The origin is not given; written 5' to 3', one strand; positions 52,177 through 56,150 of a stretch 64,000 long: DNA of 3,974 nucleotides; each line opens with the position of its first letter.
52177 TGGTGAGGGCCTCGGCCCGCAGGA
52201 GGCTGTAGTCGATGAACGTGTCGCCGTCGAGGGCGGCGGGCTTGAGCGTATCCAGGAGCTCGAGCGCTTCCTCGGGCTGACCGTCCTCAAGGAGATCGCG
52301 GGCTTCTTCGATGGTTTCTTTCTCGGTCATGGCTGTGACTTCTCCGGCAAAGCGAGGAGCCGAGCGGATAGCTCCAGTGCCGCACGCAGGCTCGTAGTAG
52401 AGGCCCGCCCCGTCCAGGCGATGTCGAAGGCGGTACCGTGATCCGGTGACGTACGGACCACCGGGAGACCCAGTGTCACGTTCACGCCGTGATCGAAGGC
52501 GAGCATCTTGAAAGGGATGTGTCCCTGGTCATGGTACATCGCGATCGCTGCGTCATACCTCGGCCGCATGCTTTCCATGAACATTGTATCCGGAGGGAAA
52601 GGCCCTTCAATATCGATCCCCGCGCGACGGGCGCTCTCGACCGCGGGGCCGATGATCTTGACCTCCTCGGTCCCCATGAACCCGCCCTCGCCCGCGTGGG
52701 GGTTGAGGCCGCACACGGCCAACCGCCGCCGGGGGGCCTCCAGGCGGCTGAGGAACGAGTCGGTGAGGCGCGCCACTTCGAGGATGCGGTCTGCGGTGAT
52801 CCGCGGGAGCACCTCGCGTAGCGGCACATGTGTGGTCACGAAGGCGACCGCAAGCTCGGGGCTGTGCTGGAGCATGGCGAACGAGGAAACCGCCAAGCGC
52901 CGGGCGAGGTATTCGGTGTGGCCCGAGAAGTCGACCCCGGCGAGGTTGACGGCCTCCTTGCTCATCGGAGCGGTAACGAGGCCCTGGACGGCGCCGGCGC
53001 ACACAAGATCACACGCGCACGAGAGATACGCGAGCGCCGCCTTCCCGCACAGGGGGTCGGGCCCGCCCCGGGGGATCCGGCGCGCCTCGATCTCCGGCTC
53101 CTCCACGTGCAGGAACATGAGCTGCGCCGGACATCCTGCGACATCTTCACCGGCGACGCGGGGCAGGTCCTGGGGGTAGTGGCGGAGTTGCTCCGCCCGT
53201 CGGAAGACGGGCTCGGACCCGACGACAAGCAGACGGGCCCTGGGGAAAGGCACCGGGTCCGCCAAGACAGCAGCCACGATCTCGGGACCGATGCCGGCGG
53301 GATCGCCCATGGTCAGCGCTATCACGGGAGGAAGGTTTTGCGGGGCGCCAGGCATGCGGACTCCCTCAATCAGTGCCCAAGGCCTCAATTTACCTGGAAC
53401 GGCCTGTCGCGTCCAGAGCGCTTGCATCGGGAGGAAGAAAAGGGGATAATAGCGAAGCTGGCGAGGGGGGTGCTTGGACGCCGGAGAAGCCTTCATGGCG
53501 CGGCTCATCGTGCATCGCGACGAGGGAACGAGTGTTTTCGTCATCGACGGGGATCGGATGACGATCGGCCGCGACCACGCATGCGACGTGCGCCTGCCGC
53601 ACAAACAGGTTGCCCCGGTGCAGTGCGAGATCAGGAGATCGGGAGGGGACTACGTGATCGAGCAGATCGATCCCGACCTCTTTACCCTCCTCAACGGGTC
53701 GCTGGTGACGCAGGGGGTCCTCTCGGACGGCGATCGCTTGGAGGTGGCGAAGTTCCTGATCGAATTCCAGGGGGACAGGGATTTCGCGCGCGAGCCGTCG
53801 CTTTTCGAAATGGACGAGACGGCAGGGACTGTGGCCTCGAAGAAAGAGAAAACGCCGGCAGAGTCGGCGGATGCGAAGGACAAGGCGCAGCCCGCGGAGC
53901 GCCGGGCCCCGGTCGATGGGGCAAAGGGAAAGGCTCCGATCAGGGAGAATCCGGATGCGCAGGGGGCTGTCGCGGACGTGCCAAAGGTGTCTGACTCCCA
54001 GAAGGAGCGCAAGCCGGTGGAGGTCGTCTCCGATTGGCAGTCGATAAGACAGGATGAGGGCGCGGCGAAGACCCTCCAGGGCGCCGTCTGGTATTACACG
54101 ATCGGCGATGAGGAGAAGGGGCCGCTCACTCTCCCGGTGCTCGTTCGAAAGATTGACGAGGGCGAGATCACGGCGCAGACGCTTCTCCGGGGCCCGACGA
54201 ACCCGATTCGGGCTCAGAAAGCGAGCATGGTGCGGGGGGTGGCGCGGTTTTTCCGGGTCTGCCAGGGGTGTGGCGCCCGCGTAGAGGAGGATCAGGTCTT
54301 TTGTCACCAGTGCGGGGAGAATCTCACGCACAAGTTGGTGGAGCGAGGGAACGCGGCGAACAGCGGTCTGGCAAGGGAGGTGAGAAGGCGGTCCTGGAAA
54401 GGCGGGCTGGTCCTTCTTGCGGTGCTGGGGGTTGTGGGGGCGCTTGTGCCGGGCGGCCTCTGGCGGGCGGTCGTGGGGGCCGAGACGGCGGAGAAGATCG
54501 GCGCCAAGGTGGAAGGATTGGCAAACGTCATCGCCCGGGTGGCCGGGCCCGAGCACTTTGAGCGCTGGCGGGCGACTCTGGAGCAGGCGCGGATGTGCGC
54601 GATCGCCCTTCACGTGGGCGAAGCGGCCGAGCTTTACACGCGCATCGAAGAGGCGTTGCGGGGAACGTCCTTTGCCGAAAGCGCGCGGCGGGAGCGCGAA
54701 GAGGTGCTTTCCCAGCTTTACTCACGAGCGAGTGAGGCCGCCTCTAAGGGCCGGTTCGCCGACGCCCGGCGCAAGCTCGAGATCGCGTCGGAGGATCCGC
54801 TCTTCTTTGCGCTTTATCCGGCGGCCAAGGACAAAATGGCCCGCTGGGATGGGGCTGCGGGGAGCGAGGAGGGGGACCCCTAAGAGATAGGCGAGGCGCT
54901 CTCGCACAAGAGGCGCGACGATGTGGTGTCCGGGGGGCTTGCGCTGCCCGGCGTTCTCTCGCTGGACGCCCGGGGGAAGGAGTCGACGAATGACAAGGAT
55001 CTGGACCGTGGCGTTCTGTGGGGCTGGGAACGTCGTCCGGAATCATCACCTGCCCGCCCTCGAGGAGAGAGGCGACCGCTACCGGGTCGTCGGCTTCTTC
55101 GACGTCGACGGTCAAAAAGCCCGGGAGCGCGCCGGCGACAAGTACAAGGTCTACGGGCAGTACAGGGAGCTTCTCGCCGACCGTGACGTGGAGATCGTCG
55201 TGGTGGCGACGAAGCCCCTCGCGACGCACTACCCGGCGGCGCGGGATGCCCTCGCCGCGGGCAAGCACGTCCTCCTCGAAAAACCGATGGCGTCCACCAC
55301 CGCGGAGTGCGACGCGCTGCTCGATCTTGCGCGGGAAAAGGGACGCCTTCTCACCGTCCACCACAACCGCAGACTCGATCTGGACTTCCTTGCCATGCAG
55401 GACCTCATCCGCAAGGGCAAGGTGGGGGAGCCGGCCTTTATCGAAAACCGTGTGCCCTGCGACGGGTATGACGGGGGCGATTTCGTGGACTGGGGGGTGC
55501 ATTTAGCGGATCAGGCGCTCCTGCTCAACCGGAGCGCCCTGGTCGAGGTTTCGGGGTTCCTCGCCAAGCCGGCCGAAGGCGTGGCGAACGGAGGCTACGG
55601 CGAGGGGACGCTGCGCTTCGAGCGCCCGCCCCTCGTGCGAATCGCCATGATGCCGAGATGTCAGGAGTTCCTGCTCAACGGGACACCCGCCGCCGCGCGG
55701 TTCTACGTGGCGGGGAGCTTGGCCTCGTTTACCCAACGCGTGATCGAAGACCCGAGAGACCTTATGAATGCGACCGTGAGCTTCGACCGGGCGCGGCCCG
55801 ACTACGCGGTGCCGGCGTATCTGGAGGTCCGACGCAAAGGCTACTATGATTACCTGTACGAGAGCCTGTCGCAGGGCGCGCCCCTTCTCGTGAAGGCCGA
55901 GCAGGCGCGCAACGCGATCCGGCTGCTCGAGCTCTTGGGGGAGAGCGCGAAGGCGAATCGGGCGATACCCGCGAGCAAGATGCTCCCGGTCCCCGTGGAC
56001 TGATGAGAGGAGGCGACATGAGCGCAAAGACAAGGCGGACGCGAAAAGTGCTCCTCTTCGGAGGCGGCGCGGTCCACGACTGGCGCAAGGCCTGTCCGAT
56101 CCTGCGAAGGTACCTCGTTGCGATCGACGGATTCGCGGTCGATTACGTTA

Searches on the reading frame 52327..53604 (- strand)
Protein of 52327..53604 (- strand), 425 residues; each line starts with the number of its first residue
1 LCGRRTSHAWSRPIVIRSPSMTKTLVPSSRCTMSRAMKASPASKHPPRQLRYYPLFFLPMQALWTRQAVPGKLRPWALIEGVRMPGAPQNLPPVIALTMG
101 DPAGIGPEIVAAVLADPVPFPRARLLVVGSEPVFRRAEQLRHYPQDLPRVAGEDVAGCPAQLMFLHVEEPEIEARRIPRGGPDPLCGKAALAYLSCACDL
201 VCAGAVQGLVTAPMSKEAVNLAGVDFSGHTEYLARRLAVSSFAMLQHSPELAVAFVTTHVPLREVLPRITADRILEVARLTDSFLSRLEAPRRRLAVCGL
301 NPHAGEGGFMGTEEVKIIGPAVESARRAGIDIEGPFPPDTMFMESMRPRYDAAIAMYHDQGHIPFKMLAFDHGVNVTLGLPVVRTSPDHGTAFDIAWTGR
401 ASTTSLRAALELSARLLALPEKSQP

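Call 68: search_protein_families(library=pfam, proteins=[window:52327-53604:-], max_evalue=0.00001)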
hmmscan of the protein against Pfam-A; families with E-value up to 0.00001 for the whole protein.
window:52327-53604:- (425 aa): 1 family
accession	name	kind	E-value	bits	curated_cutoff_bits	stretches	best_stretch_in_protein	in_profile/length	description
PF04166.17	PdxA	-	1.5e-100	336.8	27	1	124-412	4-285/286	Pyridoxal phosphate biosynthetic protein PdxA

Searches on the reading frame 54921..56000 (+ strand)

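Call 68: search_protein_families(library=pfam, proteins=[window:54921-56000:+], max_evalue=0.00001)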
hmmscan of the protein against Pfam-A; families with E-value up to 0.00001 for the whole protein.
window:54921-56000:+ (360 aa): 1 family
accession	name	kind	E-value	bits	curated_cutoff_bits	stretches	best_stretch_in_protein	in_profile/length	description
PF01408.29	GFO_IDH_MocA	-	2.1e-26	93.4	24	1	30-148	3-120/120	Oxidoreductase family, NAD-binding Rossmann fold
